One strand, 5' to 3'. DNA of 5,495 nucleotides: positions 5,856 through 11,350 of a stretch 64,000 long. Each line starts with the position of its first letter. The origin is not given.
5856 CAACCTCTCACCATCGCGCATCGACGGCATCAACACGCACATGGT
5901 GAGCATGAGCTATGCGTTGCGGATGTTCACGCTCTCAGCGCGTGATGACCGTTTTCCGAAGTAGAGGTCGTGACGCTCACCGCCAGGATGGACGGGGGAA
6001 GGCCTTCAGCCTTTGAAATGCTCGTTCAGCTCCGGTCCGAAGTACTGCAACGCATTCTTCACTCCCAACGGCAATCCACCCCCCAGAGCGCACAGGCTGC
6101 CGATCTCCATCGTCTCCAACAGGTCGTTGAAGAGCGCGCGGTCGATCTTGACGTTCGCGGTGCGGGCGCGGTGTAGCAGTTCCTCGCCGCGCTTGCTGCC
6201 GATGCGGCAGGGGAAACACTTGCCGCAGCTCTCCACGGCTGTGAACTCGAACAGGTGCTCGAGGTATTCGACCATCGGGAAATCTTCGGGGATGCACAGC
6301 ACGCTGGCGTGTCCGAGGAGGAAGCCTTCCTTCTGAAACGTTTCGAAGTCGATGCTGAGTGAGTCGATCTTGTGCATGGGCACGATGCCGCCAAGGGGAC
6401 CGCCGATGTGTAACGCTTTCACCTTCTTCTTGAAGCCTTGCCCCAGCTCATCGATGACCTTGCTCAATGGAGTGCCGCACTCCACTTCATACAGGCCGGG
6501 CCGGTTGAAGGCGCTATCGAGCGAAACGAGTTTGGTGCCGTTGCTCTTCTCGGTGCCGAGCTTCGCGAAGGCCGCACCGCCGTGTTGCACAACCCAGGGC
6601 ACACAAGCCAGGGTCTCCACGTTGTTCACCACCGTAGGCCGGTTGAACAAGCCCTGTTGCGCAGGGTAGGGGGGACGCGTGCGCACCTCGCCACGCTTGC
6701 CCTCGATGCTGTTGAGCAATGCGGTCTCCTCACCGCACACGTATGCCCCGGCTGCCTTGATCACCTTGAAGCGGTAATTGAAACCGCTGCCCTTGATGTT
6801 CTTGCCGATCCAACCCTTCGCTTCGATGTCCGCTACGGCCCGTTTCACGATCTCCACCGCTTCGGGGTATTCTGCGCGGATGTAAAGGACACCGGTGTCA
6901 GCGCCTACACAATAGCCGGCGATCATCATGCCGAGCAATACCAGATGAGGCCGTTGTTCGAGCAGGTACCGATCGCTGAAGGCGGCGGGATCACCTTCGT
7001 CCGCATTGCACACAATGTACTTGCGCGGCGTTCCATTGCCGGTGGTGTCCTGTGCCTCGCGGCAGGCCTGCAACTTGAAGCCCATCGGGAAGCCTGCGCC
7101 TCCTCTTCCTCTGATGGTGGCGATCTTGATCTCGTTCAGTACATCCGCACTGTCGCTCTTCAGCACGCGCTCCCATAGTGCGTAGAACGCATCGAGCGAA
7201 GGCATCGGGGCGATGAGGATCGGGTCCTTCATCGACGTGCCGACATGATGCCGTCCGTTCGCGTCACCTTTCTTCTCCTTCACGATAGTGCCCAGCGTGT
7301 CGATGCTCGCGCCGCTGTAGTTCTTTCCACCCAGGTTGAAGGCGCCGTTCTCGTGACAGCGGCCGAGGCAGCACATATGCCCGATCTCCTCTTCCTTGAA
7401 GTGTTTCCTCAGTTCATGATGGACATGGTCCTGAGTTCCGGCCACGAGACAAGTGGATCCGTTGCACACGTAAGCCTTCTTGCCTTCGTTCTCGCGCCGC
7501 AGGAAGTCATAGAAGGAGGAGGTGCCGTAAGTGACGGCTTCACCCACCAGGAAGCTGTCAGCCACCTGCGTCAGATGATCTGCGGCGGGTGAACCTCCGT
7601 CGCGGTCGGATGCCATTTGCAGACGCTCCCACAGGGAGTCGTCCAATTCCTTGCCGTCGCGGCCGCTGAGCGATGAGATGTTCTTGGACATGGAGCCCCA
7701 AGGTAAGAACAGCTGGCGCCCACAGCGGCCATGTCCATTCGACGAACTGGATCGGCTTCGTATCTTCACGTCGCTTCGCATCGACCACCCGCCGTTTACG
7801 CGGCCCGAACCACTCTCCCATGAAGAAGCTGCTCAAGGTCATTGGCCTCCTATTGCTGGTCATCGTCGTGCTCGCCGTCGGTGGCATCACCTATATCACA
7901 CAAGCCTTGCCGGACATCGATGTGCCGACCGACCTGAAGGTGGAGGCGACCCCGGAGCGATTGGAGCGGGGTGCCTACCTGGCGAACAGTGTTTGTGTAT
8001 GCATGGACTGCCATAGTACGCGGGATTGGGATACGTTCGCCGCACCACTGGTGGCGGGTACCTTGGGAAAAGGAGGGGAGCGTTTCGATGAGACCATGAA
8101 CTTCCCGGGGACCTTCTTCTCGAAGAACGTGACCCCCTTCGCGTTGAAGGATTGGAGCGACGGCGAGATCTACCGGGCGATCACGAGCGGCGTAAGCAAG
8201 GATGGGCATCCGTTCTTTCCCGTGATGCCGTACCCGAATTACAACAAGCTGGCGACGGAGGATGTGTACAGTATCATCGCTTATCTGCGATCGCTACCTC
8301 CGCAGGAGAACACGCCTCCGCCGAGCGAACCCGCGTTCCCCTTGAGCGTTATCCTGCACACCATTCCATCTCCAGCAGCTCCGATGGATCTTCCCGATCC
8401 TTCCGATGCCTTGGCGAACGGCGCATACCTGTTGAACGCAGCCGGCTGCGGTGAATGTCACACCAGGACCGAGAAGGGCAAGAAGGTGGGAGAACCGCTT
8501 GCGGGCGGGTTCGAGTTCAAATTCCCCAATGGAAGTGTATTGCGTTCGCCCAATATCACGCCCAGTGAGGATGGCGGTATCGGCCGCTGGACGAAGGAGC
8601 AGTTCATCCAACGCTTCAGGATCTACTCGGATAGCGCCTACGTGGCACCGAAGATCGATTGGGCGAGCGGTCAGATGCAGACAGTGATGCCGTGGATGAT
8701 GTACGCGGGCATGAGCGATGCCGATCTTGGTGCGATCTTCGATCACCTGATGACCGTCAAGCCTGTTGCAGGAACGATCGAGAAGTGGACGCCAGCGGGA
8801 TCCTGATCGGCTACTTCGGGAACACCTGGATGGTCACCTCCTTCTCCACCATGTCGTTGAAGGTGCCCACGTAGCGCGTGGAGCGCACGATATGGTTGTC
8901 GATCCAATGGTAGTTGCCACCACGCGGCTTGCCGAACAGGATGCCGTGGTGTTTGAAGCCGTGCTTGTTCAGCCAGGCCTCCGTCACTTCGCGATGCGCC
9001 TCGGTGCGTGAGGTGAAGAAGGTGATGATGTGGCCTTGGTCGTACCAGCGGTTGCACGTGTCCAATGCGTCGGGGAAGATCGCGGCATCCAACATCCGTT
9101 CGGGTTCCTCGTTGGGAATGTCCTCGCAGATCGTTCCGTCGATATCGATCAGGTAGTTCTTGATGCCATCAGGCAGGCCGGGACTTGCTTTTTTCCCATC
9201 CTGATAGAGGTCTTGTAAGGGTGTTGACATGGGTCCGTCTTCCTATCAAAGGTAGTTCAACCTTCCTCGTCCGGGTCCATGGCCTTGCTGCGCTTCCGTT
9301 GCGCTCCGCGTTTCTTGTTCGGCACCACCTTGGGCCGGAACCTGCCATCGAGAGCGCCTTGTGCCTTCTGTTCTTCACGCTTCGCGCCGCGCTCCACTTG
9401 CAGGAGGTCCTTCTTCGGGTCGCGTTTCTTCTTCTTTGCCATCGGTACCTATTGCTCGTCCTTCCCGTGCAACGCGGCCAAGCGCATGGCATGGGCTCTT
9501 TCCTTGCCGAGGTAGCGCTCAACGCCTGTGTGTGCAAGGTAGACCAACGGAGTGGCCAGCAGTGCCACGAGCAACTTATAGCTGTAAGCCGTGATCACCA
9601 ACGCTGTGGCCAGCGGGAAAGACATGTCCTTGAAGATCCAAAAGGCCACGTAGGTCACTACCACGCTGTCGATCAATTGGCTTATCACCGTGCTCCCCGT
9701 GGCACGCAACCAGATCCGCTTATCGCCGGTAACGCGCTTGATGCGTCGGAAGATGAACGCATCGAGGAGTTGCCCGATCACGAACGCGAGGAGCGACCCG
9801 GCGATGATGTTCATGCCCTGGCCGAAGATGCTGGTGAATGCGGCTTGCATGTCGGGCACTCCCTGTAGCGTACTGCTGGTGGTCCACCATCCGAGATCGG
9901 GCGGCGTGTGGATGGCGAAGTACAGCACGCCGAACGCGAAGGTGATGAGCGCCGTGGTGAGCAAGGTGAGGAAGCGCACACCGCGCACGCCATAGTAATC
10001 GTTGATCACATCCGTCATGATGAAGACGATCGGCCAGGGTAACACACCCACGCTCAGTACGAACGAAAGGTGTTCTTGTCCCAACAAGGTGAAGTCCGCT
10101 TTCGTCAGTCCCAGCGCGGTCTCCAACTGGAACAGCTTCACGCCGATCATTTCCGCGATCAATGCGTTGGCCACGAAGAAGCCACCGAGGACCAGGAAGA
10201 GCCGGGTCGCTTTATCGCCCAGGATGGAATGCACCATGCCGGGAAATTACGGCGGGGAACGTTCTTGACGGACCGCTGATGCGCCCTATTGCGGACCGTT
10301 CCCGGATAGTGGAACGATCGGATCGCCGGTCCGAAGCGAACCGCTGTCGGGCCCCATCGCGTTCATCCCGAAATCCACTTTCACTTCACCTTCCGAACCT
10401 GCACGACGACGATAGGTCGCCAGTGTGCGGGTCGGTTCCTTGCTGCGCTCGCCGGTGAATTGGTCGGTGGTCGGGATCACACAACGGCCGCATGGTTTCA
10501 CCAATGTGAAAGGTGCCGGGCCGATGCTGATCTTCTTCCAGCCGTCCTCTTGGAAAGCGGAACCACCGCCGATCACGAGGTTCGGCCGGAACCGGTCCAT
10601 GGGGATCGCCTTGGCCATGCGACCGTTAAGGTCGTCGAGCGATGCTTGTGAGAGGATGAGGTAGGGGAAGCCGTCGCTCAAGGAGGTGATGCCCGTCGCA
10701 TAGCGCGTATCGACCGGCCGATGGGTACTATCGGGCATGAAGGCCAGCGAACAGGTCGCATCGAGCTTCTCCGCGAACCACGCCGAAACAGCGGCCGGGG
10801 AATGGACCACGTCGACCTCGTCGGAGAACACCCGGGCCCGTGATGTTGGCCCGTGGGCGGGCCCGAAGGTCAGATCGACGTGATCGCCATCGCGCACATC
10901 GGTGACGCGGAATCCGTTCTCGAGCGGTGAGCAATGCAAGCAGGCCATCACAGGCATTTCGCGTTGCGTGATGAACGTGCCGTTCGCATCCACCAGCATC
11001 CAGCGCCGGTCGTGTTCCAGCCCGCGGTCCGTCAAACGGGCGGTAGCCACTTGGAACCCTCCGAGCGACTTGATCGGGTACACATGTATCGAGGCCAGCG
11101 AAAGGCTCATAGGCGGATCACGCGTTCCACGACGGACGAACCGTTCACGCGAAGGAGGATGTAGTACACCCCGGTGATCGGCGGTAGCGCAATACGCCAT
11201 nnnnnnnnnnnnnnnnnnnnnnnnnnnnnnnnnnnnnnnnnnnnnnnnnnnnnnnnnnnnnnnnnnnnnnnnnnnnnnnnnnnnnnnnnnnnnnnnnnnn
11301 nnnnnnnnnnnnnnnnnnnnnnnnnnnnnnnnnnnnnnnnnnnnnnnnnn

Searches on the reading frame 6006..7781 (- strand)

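Call 66: search_protein_families(library=pfam, proteins=[window:6006-7781:-], max_evalue=0.000001)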
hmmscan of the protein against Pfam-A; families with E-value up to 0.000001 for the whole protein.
window:6006-7781:- (591 aa): 2 families
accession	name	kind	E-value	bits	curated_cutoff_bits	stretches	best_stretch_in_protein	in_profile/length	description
PF01512.22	Complex1_51K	-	1.2e-43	149.1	31.2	1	218-395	1-149/150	Nuo51 FMN-binding domain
PF10589.14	NADH_4Fe-4S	-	9.8e-20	70.7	23.5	1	507-588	3-85/85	NADH-ubiquinone oxidoreductase-F iron-sulfur binding region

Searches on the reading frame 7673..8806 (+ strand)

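Call 66: search_protein_families(library=pfam, proteins=[window:7673-8806:+], max_evalue=0.000001)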
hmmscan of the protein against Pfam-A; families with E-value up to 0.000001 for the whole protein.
window:7673-8806:+ (377 aa): 1 family
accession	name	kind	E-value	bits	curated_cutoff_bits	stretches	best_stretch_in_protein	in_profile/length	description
PF00034.26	Cytochrom_C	-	3.2e-08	35.2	21.3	0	248-362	2-89/90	Cytochrome c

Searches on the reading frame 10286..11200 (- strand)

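Call 66: search_protein_families(library=pfam, proteins=[window:10286-11200:-], max_evalue=0.000001)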
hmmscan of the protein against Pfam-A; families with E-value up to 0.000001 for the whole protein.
window:10286-11200:- (304 aa): 2 families
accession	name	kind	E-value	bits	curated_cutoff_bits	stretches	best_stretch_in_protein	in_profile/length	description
PF03476.21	MOSC_N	-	3.9e-22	78.7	25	1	34-147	3-117/119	MOSC N-terminal beta barrel domain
PF03473.23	MOSC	-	2.5e-19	69.9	22.7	1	174-295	6-119/120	MOSC domain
